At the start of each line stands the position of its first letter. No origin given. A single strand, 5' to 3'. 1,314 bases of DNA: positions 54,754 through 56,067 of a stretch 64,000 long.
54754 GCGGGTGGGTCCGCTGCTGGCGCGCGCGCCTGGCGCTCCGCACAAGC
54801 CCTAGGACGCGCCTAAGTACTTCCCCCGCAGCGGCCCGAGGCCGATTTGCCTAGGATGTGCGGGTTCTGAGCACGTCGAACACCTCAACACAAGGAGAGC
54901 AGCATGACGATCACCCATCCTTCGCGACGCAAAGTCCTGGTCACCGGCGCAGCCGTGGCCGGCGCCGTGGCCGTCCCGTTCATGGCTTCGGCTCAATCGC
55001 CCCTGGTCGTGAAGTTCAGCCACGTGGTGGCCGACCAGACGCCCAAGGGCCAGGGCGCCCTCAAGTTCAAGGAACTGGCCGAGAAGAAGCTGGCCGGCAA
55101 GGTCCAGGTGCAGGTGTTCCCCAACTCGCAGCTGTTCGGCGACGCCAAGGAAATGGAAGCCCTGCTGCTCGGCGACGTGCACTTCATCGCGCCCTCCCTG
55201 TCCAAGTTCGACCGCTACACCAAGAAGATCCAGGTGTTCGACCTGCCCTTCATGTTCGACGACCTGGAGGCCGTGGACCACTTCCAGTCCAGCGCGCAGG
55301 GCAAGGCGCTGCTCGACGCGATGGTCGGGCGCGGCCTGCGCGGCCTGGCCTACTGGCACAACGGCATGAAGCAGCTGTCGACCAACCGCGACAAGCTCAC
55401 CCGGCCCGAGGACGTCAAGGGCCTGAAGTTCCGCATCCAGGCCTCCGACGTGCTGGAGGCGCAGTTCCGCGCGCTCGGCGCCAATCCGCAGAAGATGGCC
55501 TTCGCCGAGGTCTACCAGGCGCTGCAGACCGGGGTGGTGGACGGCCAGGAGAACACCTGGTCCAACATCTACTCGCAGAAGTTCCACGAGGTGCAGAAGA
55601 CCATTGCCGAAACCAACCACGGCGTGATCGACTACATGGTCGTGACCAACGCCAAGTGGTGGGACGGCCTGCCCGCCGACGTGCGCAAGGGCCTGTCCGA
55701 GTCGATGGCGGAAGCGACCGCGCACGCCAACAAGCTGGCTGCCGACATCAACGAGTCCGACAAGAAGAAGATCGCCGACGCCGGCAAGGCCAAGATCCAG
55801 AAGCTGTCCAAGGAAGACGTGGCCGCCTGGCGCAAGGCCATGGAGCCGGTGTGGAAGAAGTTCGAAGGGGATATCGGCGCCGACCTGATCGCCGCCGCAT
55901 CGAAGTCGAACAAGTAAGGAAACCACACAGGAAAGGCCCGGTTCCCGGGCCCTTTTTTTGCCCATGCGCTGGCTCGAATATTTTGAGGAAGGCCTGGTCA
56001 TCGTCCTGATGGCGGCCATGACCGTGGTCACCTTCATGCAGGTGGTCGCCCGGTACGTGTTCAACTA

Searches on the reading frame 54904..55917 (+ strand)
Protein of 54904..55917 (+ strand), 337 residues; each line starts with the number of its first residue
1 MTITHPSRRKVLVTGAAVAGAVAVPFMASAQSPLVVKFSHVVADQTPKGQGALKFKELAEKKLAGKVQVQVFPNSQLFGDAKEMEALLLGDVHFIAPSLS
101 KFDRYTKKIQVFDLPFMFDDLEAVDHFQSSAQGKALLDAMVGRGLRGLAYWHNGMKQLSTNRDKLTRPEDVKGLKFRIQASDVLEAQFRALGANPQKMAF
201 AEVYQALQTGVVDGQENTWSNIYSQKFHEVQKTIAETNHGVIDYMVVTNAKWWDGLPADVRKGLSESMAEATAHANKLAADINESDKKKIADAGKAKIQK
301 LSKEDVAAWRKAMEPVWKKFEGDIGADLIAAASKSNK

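Call 44: search_protein_families(library=pfam, proteins=[window:54904-55917:+], max_evalue=0.00001)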
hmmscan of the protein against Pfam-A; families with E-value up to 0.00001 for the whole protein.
window:54904-55917:+ (337 aa): 1 family
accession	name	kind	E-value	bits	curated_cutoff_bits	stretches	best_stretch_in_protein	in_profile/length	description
PF03480.18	DctP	-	1.3e-111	373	23.4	1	38-321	1-284/286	Bacterial extracellular solute-binding protein, family 7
